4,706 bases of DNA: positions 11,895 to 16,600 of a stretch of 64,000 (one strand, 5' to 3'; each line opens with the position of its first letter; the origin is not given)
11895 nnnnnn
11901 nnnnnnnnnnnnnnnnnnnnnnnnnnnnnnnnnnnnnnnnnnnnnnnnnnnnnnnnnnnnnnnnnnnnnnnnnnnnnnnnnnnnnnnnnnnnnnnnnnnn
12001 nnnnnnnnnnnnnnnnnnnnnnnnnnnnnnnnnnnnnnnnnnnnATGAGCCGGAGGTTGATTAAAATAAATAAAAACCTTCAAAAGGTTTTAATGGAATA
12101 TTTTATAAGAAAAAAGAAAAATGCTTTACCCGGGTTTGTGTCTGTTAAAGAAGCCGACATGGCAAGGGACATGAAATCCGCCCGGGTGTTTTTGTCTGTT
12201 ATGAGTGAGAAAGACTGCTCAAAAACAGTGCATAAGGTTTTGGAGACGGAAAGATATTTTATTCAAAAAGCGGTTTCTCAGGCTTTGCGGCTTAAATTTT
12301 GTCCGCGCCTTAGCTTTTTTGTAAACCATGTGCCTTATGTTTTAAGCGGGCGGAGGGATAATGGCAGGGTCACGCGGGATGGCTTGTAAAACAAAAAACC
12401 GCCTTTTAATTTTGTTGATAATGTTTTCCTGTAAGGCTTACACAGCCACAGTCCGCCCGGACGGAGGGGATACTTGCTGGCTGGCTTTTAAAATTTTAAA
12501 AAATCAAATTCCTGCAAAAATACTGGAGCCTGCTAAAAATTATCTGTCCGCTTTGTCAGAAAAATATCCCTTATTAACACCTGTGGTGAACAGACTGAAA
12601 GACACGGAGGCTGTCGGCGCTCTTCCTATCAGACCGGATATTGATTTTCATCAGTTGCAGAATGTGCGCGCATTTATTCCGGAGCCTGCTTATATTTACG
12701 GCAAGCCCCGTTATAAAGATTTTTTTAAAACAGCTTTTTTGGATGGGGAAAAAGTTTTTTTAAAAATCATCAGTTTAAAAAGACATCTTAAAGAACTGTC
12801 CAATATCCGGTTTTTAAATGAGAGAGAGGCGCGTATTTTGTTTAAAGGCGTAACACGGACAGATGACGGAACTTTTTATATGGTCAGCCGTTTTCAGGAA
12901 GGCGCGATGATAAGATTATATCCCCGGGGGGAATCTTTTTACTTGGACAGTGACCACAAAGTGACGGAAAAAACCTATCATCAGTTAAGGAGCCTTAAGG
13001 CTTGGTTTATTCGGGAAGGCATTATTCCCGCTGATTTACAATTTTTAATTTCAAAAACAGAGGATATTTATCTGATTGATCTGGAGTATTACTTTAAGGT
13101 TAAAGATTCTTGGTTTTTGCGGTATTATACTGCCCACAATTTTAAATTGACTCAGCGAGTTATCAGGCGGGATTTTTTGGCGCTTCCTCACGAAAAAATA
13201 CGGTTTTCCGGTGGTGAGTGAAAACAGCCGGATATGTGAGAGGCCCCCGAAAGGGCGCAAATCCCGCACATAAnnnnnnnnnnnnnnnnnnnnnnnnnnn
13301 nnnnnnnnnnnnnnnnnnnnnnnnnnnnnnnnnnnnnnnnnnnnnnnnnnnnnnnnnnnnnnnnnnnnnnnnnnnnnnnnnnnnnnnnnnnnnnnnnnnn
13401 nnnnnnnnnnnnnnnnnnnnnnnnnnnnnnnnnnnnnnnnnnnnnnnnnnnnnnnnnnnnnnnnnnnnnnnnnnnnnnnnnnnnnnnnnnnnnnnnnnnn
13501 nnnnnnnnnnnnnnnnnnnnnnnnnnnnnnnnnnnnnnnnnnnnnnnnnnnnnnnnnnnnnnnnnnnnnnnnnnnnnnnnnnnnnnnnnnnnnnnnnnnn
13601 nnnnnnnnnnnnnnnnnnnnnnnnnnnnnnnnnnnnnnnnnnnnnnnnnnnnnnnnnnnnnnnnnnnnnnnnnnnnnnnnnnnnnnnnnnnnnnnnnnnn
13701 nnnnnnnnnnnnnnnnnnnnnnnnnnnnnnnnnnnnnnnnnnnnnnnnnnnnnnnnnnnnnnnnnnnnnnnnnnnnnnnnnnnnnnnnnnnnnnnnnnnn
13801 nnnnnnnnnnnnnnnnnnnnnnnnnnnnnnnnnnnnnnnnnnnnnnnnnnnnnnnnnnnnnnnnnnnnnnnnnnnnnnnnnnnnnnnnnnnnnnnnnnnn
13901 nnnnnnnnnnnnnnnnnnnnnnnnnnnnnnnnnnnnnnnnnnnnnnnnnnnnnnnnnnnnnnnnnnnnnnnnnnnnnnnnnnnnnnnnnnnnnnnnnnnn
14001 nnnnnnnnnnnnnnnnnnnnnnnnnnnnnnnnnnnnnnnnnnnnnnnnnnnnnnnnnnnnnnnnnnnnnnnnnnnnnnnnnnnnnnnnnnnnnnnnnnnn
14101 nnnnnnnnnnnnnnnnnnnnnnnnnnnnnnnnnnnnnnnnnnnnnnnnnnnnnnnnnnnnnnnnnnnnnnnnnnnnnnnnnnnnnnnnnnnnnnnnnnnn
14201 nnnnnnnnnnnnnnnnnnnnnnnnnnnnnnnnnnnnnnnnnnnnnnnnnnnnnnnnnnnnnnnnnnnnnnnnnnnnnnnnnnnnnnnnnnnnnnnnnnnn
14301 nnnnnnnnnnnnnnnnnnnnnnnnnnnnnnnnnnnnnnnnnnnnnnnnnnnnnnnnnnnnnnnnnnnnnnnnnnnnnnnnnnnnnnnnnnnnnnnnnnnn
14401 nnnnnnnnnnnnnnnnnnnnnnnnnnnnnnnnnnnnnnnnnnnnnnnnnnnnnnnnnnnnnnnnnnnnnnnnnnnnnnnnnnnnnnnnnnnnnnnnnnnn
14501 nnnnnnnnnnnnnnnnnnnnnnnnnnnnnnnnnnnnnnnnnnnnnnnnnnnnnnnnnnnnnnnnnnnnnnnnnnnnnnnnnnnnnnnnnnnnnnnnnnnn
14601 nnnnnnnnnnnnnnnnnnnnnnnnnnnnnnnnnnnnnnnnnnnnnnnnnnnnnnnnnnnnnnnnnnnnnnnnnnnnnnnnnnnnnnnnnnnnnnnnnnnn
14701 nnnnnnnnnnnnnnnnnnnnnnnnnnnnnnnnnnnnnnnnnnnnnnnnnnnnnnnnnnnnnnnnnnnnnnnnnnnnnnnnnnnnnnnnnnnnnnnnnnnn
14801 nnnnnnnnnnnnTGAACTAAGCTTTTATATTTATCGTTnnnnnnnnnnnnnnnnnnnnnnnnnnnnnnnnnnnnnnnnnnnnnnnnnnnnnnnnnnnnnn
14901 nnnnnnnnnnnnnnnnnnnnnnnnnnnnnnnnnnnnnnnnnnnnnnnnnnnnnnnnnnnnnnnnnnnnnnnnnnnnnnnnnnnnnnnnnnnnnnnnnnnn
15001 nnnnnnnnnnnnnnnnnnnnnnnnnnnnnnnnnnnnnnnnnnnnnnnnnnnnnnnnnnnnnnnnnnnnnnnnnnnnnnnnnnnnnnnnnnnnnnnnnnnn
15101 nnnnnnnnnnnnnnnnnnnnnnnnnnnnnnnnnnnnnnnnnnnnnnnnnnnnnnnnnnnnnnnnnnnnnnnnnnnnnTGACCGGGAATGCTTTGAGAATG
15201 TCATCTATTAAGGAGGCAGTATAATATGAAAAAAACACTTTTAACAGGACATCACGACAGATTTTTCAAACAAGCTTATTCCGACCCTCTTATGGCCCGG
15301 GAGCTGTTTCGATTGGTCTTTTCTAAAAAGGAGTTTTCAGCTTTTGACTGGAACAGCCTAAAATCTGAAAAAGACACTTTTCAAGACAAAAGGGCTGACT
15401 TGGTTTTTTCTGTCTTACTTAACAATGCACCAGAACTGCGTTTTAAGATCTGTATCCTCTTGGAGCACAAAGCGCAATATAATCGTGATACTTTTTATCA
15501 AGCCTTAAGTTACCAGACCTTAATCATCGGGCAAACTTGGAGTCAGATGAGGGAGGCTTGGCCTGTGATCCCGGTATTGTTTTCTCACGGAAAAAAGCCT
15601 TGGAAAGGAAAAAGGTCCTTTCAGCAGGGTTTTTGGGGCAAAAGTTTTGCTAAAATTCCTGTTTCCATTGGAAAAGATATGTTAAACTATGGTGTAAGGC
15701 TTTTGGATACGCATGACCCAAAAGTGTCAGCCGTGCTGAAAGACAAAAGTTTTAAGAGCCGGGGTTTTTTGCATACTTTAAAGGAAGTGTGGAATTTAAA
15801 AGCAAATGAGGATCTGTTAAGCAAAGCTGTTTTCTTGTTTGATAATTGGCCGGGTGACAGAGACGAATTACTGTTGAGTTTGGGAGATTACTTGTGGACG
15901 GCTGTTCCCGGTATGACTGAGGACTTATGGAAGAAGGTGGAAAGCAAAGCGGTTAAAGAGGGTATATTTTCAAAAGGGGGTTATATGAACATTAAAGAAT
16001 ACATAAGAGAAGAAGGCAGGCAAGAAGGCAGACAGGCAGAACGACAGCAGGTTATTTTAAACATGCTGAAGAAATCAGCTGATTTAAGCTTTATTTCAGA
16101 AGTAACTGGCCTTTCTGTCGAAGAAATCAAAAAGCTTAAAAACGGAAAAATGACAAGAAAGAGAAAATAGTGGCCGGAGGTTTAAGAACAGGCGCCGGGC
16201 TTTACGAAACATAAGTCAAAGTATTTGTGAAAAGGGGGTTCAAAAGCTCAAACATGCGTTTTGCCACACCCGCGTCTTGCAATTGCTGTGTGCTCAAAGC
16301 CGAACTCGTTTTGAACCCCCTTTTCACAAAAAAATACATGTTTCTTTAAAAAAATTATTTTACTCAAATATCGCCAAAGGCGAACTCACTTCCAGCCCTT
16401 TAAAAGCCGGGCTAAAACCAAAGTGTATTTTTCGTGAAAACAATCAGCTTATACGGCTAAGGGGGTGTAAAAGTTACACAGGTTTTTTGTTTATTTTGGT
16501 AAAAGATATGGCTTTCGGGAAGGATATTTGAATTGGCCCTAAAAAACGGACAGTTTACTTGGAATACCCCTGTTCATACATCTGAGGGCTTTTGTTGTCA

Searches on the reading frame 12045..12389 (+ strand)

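Call 48: search_protein_families(library=pfam, proteins=[window:12045-12389:+], max_evalue=0.001)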
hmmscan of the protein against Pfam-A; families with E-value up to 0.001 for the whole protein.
window:12045-12389:+ (114 aa): 1 family
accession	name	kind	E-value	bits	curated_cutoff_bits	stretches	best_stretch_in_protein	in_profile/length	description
PF02033.23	RBFA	-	1.4e-16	61.1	34.7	1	5-94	2-92/105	Ribosome-binding factor A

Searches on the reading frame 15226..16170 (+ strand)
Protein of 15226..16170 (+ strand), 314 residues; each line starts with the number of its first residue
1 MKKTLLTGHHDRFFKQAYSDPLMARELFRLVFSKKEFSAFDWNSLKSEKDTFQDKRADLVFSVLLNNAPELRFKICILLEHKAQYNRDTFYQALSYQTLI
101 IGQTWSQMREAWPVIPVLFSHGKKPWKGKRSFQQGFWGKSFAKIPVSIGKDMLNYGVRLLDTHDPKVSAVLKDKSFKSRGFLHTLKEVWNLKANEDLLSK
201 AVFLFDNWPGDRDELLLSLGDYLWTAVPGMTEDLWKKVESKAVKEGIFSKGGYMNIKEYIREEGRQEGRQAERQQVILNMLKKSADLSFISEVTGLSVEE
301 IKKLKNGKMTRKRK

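Call 48: search_protein_families(library=pfam, proteins=[window:15226-16170:+], max_evalue=0.001)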
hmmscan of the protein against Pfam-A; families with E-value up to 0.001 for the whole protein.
window:15226-16170:+ (314 aa): 1 family
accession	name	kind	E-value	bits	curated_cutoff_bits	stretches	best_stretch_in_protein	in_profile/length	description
PF04754.18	Transposase_31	-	1.3e-13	51.4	21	1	9-190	2-178/203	Putative transposase, YhgA-like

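Call 66: search_protein_families(library=ncbifam, proteins=[window:15226-16170:+], max_evalue=0.001)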
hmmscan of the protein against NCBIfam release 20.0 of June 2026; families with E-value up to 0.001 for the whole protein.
window:15226-16170:+ (314 aa): 2 families
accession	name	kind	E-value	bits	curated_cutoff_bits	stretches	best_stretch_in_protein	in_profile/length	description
TIGR01784.1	T_den_put_tspse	subfamily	8.3e-08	32.4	52.1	1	251-304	216-273/273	Rpn family recombination-promoting nuclease/putative transposase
NF007361.0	PRK09857.1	equivalog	8.1e-06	25.5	583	0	5-123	5-126/292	recombination-promoting nuclease RpnA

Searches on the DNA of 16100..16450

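Call 77: search_rna_families(source=window, start=16100, end=16450, threshold=evalue, max_evalue=1)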
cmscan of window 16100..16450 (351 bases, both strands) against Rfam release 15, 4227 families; matches with E-value up to 1: 1.
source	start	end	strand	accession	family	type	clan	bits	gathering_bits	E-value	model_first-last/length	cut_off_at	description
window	16112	16176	+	RF01100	PK-BYV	Cis-reg;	-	17.5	50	0.26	1-40/40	no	3'-terminal pseudoknot in BYV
